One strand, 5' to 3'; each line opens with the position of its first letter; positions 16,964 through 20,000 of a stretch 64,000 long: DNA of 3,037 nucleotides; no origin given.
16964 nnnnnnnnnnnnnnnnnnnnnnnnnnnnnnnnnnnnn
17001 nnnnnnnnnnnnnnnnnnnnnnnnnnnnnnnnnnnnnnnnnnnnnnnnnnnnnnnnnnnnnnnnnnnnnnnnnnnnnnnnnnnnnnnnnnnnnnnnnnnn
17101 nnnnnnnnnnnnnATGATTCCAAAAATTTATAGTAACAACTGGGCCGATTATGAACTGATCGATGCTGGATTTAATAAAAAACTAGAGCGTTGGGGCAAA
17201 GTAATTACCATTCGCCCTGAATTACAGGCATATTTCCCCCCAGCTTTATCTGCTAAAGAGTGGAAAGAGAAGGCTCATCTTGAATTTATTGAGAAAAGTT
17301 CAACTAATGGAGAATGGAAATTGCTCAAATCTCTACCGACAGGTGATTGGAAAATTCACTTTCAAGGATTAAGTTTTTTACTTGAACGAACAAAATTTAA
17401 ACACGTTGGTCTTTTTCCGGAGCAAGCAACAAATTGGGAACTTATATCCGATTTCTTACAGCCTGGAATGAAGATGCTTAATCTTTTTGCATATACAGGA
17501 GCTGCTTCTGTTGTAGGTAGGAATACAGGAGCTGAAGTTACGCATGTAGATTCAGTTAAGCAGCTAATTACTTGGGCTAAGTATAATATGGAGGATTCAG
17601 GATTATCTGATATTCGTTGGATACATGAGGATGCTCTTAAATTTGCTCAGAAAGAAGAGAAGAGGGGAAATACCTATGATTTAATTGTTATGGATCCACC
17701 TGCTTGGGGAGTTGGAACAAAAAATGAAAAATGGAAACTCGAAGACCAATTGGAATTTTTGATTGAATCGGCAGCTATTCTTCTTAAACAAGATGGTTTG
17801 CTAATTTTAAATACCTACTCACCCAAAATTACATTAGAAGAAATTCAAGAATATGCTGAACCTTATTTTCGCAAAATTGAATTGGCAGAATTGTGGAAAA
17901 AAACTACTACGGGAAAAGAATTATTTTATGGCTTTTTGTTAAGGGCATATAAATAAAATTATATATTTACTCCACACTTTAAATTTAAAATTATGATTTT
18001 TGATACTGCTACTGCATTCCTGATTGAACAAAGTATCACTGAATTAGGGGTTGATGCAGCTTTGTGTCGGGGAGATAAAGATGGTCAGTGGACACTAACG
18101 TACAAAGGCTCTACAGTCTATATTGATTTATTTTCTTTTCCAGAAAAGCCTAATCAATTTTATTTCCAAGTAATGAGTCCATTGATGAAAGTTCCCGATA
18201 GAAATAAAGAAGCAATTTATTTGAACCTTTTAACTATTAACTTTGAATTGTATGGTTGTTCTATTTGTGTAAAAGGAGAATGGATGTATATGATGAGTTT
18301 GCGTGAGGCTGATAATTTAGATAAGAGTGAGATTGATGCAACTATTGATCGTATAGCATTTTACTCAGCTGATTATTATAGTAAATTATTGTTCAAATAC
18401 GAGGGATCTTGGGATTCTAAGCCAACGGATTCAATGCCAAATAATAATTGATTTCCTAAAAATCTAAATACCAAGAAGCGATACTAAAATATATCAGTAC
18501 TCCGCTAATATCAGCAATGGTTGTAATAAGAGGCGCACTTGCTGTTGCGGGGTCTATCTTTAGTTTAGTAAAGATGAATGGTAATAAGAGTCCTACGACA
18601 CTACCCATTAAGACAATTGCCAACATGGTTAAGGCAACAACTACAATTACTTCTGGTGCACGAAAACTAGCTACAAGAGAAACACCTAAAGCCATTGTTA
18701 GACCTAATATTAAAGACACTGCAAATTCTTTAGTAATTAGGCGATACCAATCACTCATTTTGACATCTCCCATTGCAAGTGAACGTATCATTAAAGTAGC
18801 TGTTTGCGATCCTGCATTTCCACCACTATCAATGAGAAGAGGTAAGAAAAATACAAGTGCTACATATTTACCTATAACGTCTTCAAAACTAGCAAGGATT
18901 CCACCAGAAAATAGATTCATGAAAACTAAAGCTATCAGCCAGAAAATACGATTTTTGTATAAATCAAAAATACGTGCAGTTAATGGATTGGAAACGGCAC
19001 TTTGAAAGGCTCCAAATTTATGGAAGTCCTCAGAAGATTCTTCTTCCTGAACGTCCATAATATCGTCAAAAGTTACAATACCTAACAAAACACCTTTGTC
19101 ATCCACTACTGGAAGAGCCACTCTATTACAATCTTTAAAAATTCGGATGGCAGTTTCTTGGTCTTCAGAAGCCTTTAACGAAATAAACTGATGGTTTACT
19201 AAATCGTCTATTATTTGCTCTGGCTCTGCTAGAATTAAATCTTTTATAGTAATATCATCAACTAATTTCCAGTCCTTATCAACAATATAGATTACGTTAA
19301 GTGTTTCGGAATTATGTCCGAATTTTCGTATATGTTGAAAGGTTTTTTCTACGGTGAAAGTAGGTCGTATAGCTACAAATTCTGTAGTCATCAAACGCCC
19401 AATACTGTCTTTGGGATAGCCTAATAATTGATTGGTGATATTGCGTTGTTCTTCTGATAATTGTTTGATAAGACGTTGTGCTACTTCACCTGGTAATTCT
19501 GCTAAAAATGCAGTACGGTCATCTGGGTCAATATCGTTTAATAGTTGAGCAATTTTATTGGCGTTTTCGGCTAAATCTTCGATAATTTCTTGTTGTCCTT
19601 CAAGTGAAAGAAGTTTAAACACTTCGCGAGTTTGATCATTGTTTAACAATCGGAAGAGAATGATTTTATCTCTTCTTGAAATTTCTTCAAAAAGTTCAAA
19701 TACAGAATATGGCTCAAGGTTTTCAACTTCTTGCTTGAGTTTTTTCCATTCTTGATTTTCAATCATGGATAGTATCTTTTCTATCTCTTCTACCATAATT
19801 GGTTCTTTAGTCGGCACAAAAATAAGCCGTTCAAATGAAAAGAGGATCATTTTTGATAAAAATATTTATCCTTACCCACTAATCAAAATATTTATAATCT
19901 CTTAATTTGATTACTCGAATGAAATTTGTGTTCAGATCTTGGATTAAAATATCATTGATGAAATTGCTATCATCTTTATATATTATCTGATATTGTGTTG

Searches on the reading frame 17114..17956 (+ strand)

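Call 15: search_protein_families(library=pfam, proteins=[window:17114-17956:+], max_evalue=0.001)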
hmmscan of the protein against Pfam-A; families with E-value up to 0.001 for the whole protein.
window:17114-17956:+ (280 aa): 5 families
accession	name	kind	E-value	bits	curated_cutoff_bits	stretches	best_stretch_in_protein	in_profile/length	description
PF10672.15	Methyltrans_SAM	-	1.8e-09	37.7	27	1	65-202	72-210/286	S-adenosylmethionine-dependent methyltransferase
PF03602.21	Cons_hypoth95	-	1.7e-05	25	24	1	118-227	42-153/182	Conserved hypothetical protein 95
PF13847.12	Methyltransf_31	-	7.2e-05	22.9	27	1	117-245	3-127/145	Methyltransferase domain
PF05175.20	MTS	-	0.00019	21.5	23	1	131-232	47-138/170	Methyltransferase small domain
PF09445.16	Methyltransf_15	-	0.0008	19.5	22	0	121-214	4-99/165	RNA cap guanine-N2 methyltransferase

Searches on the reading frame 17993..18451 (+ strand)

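Call 15: search_protein_families(library=pfam, proteins=[window:17993-18451:+], max_evalue=0.001)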
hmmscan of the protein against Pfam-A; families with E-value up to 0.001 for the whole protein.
window:17993-18451:+ (152 aa): 2 families
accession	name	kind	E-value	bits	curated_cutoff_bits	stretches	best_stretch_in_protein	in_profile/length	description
PF10722.14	YbjN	-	5.8e-06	27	22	1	10-133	4-125/126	Putative bacterial sensory transduction regulator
PF22550.1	CesT_Tir_1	-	0.0006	20.2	27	1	62-133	54-126/131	CesT_Tir_1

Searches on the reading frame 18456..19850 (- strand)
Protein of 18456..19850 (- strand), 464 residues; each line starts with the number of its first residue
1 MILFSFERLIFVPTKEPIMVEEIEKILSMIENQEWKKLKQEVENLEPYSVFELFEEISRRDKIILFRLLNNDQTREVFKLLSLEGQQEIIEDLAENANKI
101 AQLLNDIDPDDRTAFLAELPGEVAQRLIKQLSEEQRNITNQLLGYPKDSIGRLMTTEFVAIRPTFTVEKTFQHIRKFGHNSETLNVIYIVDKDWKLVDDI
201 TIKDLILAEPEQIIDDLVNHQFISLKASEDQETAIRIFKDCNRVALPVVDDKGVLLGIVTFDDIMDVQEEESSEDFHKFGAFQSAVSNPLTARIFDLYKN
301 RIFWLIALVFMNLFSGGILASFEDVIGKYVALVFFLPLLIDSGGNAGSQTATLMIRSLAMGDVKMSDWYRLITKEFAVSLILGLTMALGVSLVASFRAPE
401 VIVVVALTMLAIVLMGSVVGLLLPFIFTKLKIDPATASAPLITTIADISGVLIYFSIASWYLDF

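Call 15: search_protein_families(library=pfam, proteins=[window:18456-19850:-], max_evalue=0.001)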
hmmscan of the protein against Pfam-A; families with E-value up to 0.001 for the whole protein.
window:18456-19850:- (464 aa): 3 families
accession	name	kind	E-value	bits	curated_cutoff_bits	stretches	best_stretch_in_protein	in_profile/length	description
PF01769.21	MgtE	-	1e-33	116.7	27.6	1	336-457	1-125/125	Divalent cation transporter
PF03448.22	MgtE_N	-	1.9e-21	76.9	25.9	1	45-148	1-102/102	MgtE intracellular N domain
PF00571.33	CBS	-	3e-16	59.9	24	2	215-267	2-54/57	CBS domain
